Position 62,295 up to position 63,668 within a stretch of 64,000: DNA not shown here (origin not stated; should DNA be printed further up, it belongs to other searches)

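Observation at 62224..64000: Compact microcin C-like (peptidyl-nucleotide 'Trojan horse') cluster: 7-codon ORF MNSTARN, MccB-like enzyme and MFS pump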

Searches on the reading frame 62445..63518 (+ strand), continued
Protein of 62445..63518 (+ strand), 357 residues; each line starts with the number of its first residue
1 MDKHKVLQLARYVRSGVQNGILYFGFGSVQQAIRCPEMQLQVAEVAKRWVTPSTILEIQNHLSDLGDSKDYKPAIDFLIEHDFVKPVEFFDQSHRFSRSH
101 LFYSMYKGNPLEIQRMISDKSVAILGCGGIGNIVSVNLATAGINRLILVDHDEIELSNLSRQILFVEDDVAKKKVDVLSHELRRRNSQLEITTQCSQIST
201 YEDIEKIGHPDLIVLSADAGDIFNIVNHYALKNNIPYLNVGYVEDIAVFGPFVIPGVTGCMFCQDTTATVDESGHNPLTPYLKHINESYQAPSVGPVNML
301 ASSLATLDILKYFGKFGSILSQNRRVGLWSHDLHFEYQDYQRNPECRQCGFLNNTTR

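Call 20: find_encoding_contigs(protein=P0003, flank=8000, max_places=2)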
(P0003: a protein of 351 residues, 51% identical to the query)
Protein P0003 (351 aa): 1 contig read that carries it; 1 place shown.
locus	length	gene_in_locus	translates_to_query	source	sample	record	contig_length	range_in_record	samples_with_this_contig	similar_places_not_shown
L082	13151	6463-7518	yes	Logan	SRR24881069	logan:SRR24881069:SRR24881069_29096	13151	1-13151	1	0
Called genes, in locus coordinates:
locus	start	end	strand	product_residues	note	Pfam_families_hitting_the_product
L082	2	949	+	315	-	?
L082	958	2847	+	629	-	PF02518:HATPase_c, PF10090:HPTransfase (weak)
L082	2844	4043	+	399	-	PF00072:Response_reg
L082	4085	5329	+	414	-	PF02518:HATPase_c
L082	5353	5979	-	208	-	-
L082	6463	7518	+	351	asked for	PF00899:ThiF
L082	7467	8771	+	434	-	PF07690:MFS_1, PF12832:MFS_1_like, PF07690:MFS_1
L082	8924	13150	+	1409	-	?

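Call 21: find_encoding_contigs(protein=P0002, flank=3000, max_places=2)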
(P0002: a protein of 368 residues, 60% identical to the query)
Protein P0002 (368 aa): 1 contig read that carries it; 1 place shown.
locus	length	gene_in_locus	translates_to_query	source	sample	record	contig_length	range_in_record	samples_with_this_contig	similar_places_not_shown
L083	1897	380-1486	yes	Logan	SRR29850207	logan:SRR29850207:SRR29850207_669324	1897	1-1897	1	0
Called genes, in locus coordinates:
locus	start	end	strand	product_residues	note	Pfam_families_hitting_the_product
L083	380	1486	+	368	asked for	PF00899:ThiF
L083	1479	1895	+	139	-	?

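Call 22: find_encoding_contigs(protein=P0015, flank=8000, max_places=2)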
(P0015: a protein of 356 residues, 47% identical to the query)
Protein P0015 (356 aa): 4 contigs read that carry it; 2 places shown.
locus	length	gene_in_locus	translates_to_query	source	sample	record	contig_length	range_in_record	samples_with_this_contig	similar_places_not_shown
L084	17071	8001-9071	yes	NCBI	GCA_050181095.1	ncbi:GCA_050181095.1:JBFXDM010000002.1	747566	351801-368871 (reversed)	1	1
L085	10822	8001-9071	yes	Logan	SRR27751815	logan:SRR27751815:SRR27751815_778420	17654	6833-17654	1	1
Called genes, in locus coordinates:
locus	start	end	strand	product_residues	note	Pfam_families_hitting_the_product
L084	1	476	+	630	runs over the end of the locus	PF16683:TGase_elicitor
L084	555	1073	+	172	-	-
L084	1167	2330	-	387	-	-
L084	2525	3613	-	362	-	PF05359:DUF748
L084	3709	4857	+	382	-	-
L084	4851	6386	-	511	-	-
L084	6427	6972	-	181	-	-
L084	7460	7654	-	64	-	-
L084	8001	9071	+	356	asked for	PF00899:ThiF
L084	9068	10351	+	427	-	PF07690:MFS_1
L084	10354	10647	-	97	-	-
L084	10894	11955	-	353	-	-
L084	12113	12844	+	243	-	-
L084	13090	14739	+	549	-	PF24161:CCDC39 (weak)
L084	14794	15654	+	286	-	-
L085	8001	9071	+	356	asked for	PF00899:ThiF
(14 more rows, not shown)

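Call 47: find_related_loci(query=window:62445-63515:+, collection=metagenome_contigs, flank=10000)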
Query window:62445-63515:+ (357 aa) in metagenome_contigs; peptide patterns used: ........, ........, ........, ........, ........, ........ (x = any residue, [..] = any of these).
149 stretches matched a pattern; 4 encode a relative of the query (tblastn E <= 1e-3); 4 distinct loci.
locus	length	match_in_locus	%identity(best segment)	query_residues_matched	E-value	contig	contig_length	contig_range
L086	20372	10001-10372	31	115-235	5e-13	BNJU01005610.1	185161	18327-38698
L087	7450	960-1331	31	115-235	7e-13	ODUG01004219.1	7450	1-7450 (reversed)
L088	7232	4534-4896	31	122-239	2e-12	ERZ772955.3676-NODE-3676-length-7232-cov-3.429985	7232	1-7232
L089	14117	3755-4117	31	122-239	2e-12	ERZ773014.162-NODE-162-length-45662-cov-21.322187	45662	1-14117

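Call 58: predict_structure(alignment_id=A1)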
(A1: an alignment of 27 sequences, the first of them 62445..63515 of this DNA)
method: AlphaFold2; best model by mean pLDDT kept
length: 357 residues; sequences in the alignment: 27
mean_pLDDT: 91.4   pTM: 0.89
mean pLDDT of the five models: 91.4, 91.4, 91.3, 90.8, 88.4
residues with pLDDT >= 90: 249; 70-90: 100; 50-70: 6; < 50: 2
segments of 3 or more residues with pLDDT < 50: none
pLDDT, mean of each block of 10 residues (from residue 1): 90 94 89 96 96 95 83 96 92 87 90 95 93 97 97 93 93 98 96 96 96 93 94 96 87 94 77 82 84 86 97 96 92 91 88 61
secondary structure, 60 per line:
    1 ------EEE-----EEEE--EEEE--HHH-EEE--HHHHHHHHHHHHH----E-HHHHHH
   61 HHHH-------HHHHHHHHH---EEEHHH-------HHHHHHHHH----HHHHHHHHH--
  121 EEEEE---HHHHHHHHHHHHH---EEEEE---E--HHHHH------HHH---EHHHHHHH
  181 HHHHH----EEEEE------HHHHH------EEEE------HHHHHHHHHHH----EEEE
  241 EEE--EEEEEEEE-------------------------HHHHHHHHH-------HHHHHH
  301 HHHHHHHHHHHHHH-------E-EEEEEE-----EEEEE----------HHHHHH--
elements in order: E7-9 E15-18 E21-24 E31-33 H36-48 H55-64 H72-80 E84-86 H97-105 H110-118 E121-125 H129-141 E145-149 H156-160 H174-185 E190-194 H201-205 E212-215 H222-232 E237-243 E246-253 H279-287 H295-314 E324-329 E335-339 H350-355

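Call 60: fold_search(model_id=the predicted structure, library=pdb)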
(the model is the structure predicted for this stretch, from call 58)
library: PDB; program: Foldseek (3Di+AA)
matches with E <= 10: 1813; with E <= 0.001: 253
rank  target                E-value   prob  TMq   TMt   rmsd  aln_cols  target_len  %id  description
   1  3h9g_C                3.0e-40  1.00  0.87  0.90   2.4       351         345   37  Crystal structure of E. coli MccB + MccA-N7isoASN (released 2009-06-16)
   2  3h9j_C                4.1e-40  1.00  0.87  0.90   2.5       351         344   36  Crystal structure of E. coli MccB + AMPCPP + SeMeT MccA (released 2009-06-16)
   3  3h9g_A                1.8e-39  1.00  0.87  0.90   2.5       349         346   38  Crystal structure of E. coli MccB + MccA-N7isoASN (released 2009-06-16)
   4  3h9q_C                1.9e-39  1.00  0.87  0.90   2.5       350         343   37  Crystal structure of E. coli MccB + SeMet MccA (released 2009-06-16)
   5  3h9g_B                2.2e-39  1.00  0.87  0.91   2.4       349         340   37  Crystal structure of E. coli MccB + MccA-N7isoASN (released 2009-06-16)
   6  3h5n_C                2.4e-39  1.00  0.85  0.90   2.8       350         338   37  Crystal structure of E. coli MccB + ATP (released 2009-06-16)
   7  6om4_A                6.7e-39  1.00  0.87  0.90   2.6       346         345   38  The structure of Microcin C7 biosynthetic enzyme MccB in complex with N-formylated MccA (released 2019-05-22)
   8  3h5a_C                8.4e-39  1.00  0.84  0.84   3.0       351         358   37  Crystal structure of E. coli MccB (released 2009-06-16)
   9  3h9j_D                1.0e-38  1.00  0.86  0.92   2.4       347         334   38  Crystal structure of E. coli MccB + AMPCPP + SeMeT MccA (released 2009-06-16)
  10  3h5a_A                1.0e-38  1.00  0.84  0.84   3.0       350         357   37  Crystal structure of E. coli MccB (released 2009-06-16)
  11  3h5r_C                1.1e-38  1.00  0.86  0.90   2.7       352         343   37  Crystal structure of E. coli MccB + Succinimide (released 2009-06-16)
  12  3h5r_D                1.4e-38  1.00  0.86  0.92   2.5       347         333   37  Crystal structure of E. coli MccB + Succinimide (released 2009-06-16)
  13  3h5r_A                2.5e-38  1.00  0.86  0.90   2.6       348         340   37  Crystal structure of E. coli MccB + Succinimide (released 2009-06-16)
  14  3h5n_D                3.7e-38  1.00  0.86  0.93   2.3       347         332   38  Crystal structure of E. coli MccB + ATP (released 2009-06-16)
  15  3h5a_B                4.2e-38  1.00  0.87  0.87   2.9       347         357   38  Crystal structure of E. coli MccB (released 2009-06-16)
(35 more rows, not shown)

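Call 64: search_dna_similar(query=window:62445-63515:+, collection=plasmids, mode=protein, max_rows=40, rows=spread)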
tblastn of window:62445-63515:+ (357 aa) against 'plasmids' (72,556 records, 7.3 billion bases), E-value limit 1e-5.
Records with a match: 277; places in all: 291; records where one place covers at least 80% of the query: 38.
Best place of each record, by identity: <60% 277.
By first word of the organism name: Escherichia 32; Helicobacter 28; Legionella 26; Streptomyces 22; Borrelia 16; Staphylococcus 14; Sinorhizobium 11; Salmonella 10; Lactobacillus 10; Rhizobium 10; and 52 more.
By predicted mobility (MOB-suite, as given by PLSDB): non-mobilizable 122; conjugative 86; mobilizable 69.
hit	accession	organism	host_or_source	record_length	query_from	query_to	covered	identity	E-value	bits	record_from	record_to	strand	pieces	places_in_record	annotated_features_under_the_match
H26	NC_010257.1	Escherichia coli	-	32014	9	350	96%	38.5%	3e-65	230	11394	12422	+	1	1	ThiF family adenylyltransferase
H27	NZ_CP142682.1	Escherichia coli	goose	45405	9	350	96%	38.5%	5e-65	230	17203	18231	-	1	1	ThiF family adenylyltransferase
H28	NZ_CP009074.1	Escherichia coli ATCC 25922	human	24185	9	350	96%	38.5%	1e-64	229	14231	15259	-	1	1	ThiF family adenylyltransferase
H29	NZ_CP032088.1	Escherichia coli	Homo sapiens,genome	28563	9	350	96%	38.5%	1e-64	229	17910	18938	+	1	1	ThiF family adenylyltransferase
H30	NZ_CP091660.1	Escherichia coli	river water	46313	9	350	96%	38.1%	2e-65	231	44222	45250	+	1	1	ThiF family adenylyltransferase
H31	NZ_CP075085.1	Borrelia coriaceae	Ornithodoros coriaceus,tick tissue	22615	132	343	59%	38.5%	4e-30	128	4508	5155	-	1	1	ThiF family adenylyltransferase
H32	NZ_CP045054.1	Salmonella enterica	almond drupe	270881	92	349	72%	30.9%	2e-21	103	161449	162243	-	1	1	ThiF family adenylyltransferase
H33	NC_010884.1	Helicobacter pylori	-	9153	98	328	65%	34.3%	2e-18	94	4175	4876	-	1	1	ThiF family adenylyltransferase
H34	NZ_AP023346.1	Helicobacter pylori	-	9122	98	328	65%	33.6%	1e-18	95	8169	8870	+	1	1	ThiF family adenylyltransferase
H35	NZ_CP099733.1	Pantoea agglomerans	cell culture,Rotten Potato Tubers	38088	55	350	83%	24.9%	9e-9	65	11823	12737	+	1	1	ThiF family adenylyltransferase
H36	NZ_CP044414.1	Lactobacillus sp. JM1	strain,infant feces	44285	83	332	70%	29.3%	3e-8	63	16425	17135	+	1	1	ThiF family adenylyltransferase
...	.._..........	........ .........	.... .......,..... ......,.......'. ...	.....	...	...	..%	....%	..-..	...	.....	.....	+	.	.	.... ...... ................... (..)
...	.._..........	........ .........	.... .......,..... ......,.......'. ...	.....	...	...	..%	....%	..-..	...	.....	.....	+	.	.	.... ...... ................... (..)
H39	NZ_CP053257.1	Helicobacter pylori A45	biopsy of antral stomach region from ...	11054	128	328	56%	35.4%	2e-20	100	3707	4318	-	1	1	ThiF family adenylyltransferase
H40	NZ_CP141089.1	Escherichia coli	Homo sapiens,Infected Human Urine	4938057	87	350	74%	26.4%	1e-9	67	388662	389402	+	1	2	none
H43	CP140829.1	Rhizobium beringeri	Trifolium pratense,whole organism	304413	115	349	66%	28.2%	9e-8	62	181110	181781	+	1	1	moeB: molybdopterin-synthase adenylyltransferase MoeB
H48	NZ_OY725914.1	Bacteroides finegoldii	-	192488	91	334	68%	25.1%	2e-9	67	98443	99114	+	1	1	HesA/MoeB/ThiF family protein | thiH: 2-iminoacetate synthase ThiH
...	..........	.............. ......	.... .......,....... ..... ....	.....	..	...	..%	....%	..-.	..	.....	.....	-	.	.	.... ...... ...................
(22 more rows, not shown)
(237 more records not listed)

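Call 65: get_annotated_region(hit=H33, flank=1500)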
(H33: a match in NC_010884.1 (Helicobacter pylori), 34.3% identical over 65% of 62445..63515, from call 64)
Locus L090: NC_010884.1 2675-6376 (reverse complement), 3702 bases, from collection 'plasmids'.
description: Helicobacter pylori plasmid pHP69, complete sequence
organism: Helicobacter pylori (NCBI taxid 210)
taxonomy: Bacteria; Campylobacterota; Epsilonproteobacteria; Campylobacterales; Helicobacteraceae; Helicobacter; Helicobacter pylori
host: -; source: -; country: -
typing (MOB-suite, as given by PLSDB): mobilizable; replicon rep_cluster_137,rep_cluster_137; relaxase MOBP
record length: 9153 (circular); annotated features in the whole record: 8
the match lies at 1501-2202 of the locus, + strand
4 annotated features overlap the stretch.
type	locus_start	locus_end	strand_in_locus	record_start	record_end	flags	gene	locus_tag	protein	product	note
CDS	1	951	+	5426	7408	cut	-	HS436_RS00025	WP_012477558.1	relaxase/mobilization nuclease domain-containing protein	-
CDS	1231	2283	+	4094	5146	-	-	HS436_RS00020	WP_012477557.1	ThiF family adenylyltransferase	-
CDS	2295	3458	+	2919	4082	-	-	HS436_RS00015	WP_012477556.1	MFS transporter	GO:0055085 - transmembrane transport [Evidence IEA]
CDS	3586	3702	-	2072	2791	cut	-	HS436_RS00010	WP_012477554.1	Fic family protein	-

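Call 66: get_annotated_region(hit=H49, flank=2500)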
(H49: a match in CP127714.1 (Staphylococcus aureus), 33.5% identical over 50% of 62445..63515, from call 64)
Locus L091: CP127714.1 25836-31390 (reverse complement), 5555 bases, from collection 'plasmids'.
description: Staphylococcus aureus strain C294 plasmid pC294_1, complete sequence
organism: Staphylococcus aureus (NCBI taxid 1280)
taxonomy: Bacteria; Bacillota; Bacilli; Bacillales; Staphylococcaceae; Staphylococcus; Staphylococcus aureus
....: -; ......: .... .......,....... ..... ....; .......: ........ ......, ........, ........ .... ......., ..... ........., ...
typing (MOB-suite, as given by PLSDB): mobilizable; replicon rep_cluster_1017,rep_cluster_155
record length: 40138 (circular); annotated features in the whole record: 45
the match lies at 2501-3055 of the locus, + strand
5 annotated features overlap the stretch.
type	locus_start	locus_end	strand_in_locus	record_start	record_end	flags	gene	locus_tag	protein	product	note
CDS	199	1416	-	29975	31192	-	-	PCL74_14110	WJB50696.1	MFS transporter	-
CDS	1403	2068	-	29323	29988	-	-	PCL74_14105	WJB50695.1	hypothetical protein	-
CDS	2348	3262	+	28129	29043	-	-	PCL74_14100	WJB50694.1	ThiF family adenylyltransferase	-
CDS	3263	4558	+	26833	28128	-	-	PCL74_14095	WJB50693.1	hypothetical protein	-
CDS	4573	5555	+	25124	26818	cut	-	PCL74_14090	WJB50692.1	hypothetical protein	-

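Call 67: get_annotated_region(hit=H35, flank=1500)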
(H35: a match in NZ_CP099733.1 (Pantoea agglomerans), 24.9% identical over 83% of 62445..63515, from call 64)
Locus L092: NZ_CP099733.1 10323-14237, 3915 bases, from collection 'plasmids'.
description: Pantoea agglomerans strain NBBC-01 plasmid pNBBC01-5, complete sequence
organism: Pantoea agglomerans (NCBI taxid 549)
taxonomy: Bacteria; Pseudomonadota; Gammaproteobacteria; Enterobacterales; Erwiniaceae; Pantoea; Pantoea agglomerans
host: -; source: cell culture,Rotten Potato Tubers; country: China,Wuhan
typing (MOB-suite, as given by PLSDB): mobilizable; relaxase MOBP
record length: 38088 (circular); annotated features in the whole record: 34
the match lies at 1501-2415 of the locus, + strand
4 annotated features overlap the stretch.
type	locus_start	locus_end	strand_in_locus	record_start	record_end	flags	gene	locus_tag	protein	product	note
CDS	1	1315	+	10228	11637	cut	-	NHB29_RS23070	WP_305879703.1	hypothetical protein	-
CDS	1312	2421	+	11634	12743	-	-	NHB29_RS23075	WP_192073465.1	ThiF family adenylyltransferase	-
CDS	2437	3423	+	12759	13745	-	-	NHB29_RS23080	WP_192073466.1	TauD/TfdA family dioxygenase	-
CDS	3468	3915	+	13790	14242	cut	-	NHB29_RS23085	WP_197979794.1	GNAT family N-acetyltransferase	-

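Call 68: get_annotated_region(hit=H43, flank=1000)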
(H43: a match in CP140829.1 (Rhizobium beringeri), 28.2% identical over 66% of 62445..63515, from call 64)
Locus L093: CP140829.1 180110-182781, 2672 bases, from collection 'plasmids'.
description: Rhizobium beringeri strain TP49 plasmid pRlX4, complete sequence
organism: Rhizobium beringeri (NCBI taxid 3019934)
taxonomy: Bacteria; Pseudomonadota; Alphaproteobacteria; Hyphomicrobiales; Rhizobiaceae; Rhizobium; Rhizobium beringeri
host: -; source: Trifolium pratense,whole organism; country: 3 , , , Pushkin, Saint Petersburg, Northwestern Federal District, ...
typing (MOB-suite, as given by PLSDB): conjugative; relaxase MOBQ; mating-pair formation MPF_T
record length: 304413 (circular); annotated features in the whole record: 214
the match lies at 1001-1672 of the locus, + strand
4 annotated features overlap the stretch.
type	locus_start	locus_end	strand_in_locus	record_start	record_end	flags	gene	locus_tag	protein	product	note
CDS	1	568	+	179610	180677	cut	-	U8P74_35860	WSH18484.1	MoaD/ThiS family protein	-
CDS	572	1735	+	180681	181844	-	moeB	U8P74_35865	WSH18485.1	molybdopterin-synthase adenylyltransferase MoeB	-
CDS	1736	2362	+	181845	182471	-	-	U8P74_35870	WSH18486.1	class I SAM-dependent methyltransferase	-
CDS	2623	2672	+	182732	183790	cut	-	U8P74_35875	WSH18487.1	DUF4135 domain-containing protein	-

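Call 69: get_annotated_region(hit=H48, flank=1000)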
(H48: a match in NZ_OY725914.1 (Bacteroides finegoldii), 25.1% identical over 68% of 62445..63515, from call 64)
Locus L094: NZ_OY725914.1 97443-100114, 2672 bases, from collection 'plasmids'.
description: Bacteroides finegoldii strain Bacteroides finegoldii TSDC17.2-1.1 plasmid 12, complete sequence
organism: Bacteroides finegoldii (NCBI taxid 338188)
taxonomy: Bacteria; Bacteroidota; Bacteroidia; Bacteroidales; Bacteroidaceae; Bacteroides; Bacteroides finegoldii
host: -; source: -; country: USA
typing (MOB-suite, as given by PLSDB): non-mobilizable
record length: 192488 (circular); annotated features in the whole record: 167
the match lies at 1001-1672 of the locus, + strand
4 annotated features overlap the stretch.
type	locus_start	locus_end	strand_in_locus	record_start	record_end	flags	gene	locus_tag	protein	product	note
CDS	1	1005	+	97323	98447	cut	thiH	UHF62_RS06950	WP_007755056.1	2-iminoacetate synthase ThiH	GO:0009228 - thiamine biosynthetic process [Evidence IEA]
CDS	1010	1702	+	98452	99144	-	-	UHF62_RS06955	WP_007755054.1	HesA/MoeB/ThiF family protein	-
CDS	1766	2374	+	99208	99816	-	-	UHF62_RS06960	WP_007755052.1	thiamine phosphate synthase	-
CDS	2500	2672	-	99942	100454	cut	-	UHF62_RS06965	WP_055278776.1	outer membrane beta-barrel protein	-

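Call 70: get_annotated_region(hit=H31, flank=1500)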
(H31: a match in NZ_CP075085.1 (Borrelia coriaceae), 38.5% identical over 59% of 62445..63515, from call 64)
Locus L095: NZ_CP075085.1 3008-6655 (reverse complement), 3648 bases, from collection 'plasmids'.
description: Borrelia coriaceae strain Co53 plasmid lp23, complete sequence
organism: Borrelia coriaceae (NCBI taxid 144)
taxonomy: Bacteria; Spirochaetota; Spirochaetia; Spirochaetales; Borreliaceae; Borrelia; Borrelia coriaceae
host: -; source: Ornithodoros coriaceus,tick tissue; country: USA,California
typing (MOB-suite, as given by PLSDB): non-mobilizable
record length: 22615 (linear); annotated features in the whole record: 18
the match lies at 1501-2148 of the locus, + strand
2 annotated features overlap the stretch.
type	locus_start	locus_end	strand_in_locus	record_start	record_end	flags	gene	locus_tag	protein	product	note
CDS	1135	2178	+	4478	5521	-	-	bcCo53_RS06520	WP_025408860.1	ThiF family adenylyltransferase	-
CDS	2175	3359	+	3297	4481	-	-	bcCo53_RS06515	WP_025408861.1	MFS transporter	GO:0055085 - transmembrane transport [Evidence IEA]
